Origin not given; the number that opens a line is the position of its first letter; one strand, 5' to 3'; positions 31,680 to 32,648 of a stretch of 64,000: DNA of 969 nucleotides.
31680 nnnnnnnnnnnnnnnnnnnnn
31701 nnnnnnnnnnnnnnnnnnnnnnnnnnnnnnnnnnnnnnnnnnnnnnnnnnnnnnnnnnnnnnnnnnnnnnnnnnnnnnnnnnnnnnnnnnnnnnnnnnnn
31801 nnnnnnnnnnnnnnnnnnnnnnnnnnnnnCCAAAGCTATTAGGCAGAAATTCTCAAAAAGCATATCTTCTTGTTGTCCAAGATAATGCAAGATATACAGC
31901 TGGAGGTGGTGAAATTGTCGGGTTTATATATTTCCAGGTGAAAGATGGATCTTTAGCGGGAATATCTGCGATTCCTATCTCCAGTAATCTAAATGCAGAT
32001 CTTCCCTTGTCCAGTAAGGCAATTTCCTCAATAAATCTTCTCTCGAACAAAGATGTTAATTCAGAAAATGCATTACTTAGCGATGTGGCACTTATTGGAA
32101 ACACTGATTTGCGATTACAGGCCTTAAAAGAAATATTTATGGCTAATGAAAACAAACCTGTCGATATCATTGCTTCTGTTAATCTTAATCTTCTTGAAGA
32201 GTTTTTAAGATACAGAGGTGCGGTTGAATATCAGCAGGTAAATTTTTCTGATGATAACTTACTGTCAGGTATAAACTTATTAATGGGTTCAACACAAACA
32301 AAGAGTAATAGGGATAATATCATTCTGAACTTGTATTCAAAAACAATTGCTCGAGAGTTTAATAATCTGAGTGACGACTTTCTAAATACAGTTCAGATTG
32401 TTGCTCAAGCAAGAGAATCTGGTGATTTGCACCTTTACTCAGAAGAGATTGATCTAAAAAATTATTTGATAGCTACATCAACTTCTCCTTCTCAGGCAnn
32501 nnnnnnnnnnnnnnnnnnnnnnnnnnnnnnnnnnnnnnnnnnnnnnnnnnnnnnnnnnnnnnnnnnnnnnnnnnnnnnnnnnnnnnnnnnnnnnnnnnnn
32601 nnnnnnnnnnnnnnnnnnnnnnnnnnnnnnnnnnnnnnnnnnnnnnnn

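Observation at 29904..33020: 1038-aa bitopic protein with a degenerate NAD-binding (epimerase-like) cytoplasmic domain and a large unknown ectodomain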

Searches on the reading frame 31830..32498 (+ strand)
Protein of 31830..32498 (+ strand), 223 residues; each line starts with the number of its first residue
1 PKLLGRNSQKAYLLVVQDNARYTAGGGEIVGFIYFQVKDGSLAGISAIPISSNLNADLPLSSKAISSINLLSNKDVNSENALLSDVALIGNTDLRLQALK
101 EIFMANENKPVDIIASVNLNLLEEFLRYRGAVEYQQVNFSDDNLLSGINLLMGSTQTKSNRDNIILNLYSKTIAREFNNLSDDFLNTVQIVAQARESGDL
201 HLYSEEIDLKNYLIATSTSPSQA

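Call 59: predict_structure(alignment_id=A5)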
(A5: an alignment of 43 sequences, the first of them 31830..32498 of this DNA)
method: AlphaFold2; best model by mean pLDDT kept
length: 223 residues; sequences in the alignment: 43
mean_pLDDT: 93.4   pTM: 0.90
mean pLDDT of the five models: 93.4, 93.3, 93.2, 93.1, 92.3
residues with pLDDT >= 90: 191; 70-90: 27; 50-70: 5; < 50: 0
segments of 3 or more residues with pLDDT < 50: none
pLDDT, mean of each block of 10 residues (from residue 1): 93 98 90 97 96 83 97 95 93 96 96 98 97 98 98 95 98 94 90 94 94 79 53
secondary structure, 60 per line:
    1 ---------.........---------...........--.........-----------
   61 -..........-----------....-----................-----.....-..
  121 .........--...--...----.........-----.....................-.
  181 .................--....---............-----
elements in order: E10-18 E28-38 E41-49 H62-71 H83-86 H92-107 E113-117 H119-129 E132-134 E137-139 H144-152 H158-178 H180-197 E200-203 H207-218

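Call 61: fold_search(model_id=the predicted structure, library=pdb)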
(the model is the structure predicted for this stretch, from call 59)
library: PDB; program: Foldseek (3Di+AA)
matches with E <= 10: 523; with E <= 0.001: 19
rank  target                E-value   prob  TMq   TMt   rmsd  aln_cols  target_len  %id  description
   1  3tep                  2.6e-05  1.00  0.54  0.35   6.4       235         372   11  LytR-CPS2a-Psr family protein with bound octaprenyl pyrophosphate lipid and magnesium ion (released 2011-10-12)
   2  3tel                  4.8e-05  1.00  0.46  0.31   7.8       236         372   12  LytR-CPS2A-Psr family protein with bound octaprenyl pyrophosphate lipid and manganese ion (released 2011-10-12)
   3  3tfl                  5.4e-05  1.00  0.49  0.33   7.3       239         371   11  LytR-Cps2a-Psr family protein with bound octaprenyl pyrophosphate lipid (released 2011-10-12)
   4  3nxh                  8.1e-05  1.00  0.45  0.46   7.8       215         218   13  Crystal Structure of the transcriptional regulator yvhJ from Bacillus subtilis. Northeast Structural Genomics Consortium (released 2010-08-04)
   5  2xxq                  8.1e-05  1.00  0.46  0.31   7.8       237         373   12  A widespread family of bacterial cell wall assembly proteins (released 2011-10-19)
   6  2xxp                  1.2e-04  1.00  0.51  0.34   6.8       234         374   11  A widespread family of bacterial cell wall assembly proteins (released 2011-10-19)
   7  3pe5_A                1.4e-04  1.00  0.53  0.44   5.6       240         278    9  Three-dimensional Structure of protein A7VV38_9CLOT from Clostridium leptum DSM 753, Northeast Structural Genomics Con (released 2010-11-10)
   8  6uex                  1.5e-04  1.00  0.46  0.42   6.4       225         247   11  Crystal structure of S. aureus LcpA in complex with octaprenyl-pyrophosphate-GlcNAc (released 2020-01-29)
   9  4de8                  1.9e-04  1.00  0.43  0.29   8.8       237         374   11  LytR-Cps2a-Psr family protein with bound octaprenyl monophosphate lipid (released 2012-04-04)
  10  6uf6                  2.5e-04  1.00  0.47  0.45   5.8       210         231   10  Crystal structure of B. subtilis TagU (released 2020-01-29)
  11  3okz_A                3.0e-04  1.00  0.56  0.45   6.1       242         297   11  Crystal Structure of protein gbs0355 from Streptococcus agalactiae, Northeast Structural Genomics Consortium Target Sa (released 2010-09-22)
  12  3owq_B                3.2e-04  1.00  0.42  0.40   7.7       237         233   11  X-Ray Structure of Lin1025 protein from Listeria innocua, Northeast Structural Genomics Consortium Target LkR164 (released 2010-10-20)
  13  6mpt                  4.1e-04  1.00  0.39  0.35   8.6       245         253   12  TagT bound to LI-WTA (released 2018-10-17)
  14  8qty                  4.3e-04  1.00  0.55  0.47   5.0       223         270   12  LytR LCP domain from Streptococcus dysgalactiae subs. dysgalactiae (released 2024-09-04)
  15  3owq_D                5.2e-04  1.00  0.45  0.43   7.0       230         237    9  X-Ray Structure of Lin1025 protein from Listeria innocua, Northeast Structural Genomics Consortium Target LkR164 (released 2010-10-20)
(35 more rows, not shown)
